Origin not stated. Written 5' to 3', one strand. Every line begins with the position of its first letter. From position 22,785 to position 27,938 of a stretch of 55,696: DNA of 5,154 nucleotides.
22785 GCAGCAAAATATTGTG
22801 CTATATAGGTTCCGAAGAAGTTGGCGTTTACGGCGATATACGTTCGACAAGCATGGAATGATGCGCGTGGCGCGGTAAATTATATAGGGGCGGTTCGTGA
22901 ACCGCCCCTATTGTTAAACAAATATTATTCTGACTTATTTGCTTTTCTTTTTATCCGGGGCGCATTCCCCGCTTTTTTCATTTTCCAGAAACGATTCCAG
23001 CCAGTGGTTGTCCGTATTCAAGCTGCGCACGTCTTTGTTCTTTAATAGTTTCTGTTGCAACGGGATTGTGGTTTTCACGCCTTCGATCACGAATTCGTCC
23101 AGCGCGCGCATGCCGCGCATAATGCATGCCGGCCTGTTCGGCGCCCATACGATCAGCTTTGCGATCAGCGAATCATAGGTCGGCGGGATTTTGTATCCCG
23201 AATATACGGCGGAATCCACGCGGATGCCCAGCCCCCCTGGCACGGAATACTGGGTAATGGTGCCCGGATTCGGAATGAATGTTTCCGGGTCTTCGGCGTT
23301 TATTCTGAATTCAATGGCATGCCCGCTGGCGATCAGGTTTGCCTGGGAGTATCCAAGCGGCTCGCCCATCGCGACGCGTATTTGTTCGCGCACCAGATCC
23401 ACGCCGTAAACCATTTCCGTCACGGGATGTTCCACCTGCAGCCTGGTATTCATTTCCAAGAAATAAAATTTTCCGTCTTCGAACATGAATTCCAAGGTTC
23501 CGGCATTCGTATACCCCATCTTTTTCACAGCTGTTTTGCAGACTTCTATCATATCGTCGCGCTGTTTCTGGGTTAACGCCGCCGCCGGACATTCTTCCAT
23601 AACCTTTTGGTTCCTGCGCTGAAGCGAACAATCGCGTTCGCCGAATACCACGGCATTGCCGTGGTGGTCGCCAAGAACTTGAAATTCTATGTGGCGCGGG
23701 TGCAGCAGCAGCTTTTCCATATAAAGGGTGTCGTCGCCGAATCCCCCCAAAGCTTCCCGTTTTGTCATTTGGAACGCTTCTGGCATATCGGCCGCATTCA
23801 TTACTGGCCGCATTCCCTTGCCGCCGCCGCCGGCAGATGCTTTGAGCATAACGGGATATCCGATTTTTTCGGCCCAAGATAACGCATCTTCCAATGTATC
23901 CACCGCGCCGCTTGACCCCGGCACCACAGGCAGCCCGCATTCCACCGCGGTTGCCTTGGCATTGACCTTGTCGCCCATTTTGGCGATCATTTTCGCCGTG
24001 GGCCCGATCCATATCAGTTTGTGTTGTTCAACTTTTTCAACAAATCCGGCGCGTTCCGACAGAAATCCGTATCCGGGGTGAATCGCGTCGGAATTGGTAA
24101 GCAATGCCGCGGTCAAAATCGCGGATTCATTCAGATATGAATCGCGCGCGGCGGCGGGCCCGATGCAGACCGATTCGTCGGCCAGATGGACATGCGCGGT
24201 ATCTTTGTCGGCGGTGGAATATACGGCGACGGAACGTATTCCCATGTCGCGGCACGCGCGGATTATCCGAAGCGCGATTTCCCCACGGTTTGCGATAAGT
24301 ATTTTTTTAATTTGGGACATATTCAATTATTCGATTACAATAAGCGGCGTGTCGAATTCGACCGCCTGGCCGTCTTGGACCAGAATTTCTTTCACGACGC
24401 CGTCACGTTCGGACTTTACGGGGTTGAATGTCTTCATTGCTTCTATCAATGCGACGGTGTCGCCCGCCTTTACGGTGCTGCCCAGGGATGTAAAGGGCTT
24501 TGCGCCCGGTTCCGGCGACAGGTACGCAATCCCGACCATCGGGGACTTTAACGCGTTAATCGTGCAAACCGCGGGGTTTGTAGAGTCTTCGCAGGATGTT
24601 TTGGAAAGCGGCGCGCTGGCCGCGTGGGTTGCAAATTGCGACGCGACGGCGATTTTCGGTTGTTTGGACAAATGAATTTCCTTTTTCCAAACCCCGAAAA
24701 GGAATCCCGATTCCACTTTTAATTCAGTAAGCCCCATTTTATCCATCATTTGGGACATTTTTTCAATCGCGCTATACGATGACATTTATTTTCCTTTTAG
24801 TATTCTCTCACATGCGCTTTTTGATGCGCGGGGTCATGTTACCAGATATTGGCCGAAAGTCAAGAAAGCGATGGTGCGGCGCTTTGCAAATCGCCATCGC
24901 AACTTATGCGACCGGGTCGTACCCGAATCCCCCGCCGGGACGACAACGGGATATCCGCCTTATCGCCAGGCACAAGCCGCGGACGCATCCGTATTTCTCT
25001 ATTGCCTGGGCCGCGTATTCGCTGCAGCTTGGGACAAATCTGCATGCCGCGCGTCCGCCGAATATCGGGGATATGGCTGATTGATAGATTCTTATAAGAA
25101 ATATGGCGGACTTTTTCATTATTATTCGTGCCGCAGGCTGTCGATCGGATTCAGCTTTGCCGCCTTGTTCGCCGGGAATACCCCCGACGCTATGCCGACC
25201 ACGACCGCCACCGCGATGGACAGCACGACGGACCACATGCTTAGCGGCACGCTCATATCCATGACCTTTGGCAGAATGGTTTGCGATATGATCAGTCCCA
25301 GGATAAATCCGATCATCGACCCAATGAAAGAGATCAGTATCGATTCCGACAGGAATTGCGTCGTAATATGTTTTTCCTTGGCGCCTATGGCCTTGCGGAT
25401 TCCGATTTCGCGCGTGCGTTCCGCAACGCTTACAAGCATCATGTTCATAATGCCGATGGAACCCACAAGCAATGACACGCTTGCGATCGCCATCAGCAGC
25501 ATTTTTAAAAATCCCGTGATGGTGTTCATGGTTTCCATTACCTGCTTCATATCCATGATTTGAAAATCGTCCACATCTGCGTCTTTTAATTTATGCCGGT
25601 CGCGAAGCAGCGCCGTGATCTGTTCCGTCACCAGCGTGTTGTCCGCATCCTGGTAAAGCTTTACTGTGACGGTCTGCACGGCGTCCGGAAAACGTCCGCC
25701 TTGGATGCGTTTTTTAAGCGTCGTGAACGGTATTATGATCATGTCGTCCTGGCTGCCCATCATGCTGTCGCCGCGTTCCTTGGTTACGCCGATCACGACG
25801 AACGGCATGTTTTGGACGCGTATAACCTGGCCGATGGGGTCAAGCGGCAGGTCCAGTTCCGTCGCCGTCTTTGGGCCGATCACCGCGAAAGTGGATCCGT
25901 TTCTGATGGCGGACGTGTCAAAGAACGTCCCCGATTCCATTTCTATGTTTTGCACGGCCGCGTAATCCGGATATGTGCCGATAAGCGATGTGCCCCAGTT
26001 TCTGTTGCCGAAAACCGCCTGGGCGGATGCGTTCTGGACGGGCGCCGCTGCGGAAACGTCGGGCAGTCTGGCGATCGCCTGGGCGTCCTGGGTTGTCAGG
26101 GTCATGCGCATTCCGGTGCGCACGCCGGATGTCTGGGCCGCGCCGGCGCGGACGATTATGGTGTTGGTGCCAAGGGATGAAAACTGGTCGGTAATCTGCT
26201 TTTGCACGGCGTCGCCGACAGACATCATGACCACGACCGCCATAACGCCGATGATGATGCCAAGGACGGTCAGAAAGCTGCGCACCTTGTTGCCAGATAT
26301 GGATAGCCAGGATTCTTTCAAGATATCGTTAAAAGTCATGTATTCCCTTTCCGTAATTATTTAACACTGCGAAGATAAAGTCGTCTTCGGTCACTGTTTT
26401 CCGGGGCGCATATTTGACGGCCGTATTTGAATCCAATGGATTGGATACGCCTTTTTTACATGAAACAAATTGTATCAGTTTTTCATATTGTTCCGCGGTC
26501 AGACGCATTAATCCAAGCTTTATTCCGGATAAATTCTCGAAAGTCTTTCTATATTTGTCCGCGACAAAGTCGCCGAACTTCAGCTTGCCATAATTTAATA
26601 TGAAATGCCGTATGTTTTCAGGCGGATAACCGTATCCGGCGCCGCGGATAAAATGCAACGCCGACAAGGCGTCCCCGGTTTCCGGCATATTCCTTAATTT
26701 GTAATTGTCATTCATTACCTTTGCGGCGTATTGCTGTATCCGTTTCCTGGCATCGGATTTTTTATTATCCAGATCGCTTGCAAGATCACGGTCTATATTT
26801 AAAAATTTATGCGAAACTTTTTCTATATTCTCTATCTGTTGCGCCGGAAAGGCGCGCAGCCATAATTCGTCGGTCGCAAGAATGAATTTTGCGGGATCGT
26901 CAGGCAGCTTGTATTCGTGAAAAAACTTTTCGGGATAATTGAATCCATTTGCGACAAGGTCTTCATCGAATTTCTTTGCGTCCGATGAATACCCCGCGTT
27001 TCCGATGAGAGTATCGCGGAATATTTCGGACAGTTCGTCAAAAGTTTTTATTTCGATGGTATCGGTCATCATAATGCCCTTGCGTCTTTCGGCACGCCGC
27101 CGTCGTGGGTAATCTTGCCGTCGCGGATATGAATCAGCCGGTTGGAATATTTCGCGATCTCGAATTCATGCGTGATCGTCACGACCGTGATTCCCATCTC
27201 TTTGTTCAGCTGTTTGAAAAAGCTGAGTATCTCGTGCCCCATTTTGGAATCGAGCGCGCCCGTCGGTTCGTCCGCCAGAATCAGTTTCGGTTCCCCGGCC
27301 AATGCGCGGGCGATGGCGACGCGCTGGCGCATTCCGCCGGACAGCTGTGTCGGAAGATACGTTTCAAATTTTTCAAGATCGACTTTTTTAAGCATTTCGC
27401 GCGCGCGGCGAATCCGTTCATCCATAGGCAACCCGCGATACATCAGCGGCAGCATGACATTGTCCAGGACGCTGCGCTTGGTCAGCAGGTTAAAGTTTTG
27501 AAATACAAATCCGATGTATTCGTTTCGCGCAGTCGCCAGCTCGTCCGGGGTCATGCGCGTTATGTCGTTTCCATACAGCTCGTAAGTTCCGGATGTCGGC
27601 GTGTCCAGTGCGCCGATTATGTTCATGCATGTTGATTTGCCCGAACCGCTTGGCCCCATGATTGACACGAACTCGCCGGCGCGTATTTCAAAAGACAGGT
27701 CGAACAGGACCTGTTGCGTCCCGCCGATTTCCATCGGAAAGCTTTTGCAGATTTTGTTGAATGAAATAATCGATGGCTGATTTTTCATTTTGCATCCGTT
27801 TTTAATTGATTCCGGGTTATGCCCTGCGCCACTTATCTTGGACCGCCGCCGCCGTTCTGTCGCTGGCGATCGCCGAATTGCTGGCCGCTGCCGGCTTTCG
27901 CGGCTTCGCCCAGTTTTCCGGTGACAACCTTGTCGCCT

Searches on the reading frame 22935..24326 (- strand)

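Call 12: search_protein_families(library=pfam, proteins=[window:22935-24326:-], max_evalue=0.00001)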
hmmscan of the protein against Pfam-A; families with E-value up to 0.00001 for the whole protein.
window:22935-24326:- (463 aa): 5 families
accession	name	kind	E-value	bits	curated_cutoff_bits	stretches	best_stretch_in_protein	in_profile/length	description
PF02786.22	CPSase_L_D2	-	1.6e-71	240.7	19.8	1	119-325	1-209/211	Carbamoyl-phosphate synthase L chain, ATP binding domain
PF00289.28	Biotin_carb_N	-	1.2e-43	148.5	25.5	1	6-114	2-110/110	Biotin carboxylase, N-terminal domain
PF02785.25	Biotin_carb_C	-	2.4e-36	124.6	32.4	1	339-444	1-107/108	Biotin carboxylase C-terminal domain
PF02222.28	ATP-grasp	-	4.9e-09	36.5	27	1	141-295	15-162/179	ATP-grasp domain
PF07478.18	Dala_Dala_lig_C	-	1.8e-07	31.3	24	1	150-294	30-174/204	D-ala D-ala ligase C-terminus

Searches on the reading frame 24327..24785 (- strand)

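Call 58: search_protein_families(library=pfam, proteins=[window:24327-24785:-], max_evalue=0.01)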
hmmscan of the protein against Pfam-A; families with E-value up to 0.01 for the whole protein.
window:24327-24785:- (152 aa): 2 families
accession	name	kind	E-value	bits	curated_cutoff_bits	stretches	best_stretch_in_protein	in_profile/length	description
PF00364.28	Biotin_lipoyl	-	1.1e-18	67.3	22.1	1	78-151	2-73/73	Biotin-requiring enzyme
PF13533.13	Biotin_lipoyl_2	-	0.00042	20.5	29.8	1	128-151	8-31/32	Biotin-lipoyl like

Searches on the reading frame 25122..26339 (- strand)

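Call 12: search_protein_families(library=pfam, proteins=[window:25122-26339:-], max_evalue=0.00001)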
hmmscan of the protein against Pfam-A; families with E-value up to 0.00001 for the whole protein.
window:25122-26339:- (405 aa): 2 families
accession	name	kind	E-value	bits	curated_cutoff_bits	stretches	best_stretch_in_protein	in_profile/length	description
PF12704.14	MacB_PCD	-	6.9e-48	164.1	27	1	21-244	1-207/207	MacB-like periplasmic core domain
PF02687.27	FtsX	-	1.1e-24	87.2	25.5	1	284-398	2-120/120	FtsX-like permease C-terminal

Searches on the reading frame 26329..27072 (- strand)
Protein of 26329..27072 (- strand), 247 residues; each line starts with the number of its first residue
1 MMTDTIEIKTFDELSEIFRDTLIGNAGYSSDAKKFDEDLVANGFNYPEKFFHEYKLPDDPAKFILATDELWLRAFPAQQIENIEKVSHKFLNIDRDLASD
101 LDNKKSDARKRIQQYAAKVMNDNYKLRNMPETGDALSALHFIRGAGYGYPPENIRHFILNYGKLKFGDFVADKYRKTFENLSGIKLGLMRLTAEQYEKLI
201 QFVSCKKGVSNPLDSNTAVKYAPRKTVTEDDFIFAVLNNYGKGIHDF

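Call 12: search_protein_families(library=pfam, proteins=[window:26329-27072:-], max_evalue=0.00001)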
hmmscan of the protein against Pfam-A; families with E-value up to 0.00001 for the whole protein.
window:26329-27072:- (247 aa): 0 families

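Call 30: search_protein_families(library=pfam, proteins=[window:26329-27072:-], max_evalue=0.05)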
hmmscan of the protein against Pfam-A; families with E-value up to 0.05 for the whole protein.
window:26329-27072:- (247 aa): 1 family
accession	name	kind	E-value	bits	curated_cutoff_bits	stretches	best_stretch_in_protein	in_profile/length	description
PF17610.7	DUF5505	-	0.012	16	27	1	162-224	26-86/156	Family of unknown function (DUF5505)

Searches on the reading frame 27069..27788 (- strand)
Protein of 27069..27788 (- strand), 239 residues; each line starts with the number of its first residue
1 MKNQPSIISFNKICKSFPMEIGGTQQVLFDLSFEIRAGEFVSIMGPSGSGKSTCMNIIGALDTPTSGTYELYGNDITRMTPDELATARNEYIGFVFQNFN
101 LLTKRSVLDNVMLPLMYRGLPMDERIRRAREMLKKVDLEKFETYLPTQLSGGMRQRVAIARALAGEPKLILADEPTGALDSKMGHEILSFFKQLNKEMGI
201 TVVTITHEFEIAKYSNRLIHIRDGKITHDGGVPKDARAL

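Call 12: search_protein_families(library=pfam, proteins=[window:27069-27788:-], max_evalue=0.00001)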
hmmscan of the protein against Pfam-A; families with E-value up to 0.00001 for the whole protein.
window:27069-27788:- (239 aa): 1 family
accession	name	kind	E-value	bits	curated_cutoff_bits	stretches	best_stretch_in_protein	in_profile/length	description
PF00005.33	ABC_tran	-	3.5e-33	115.5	25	1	29-176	2-136/137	ABC transporter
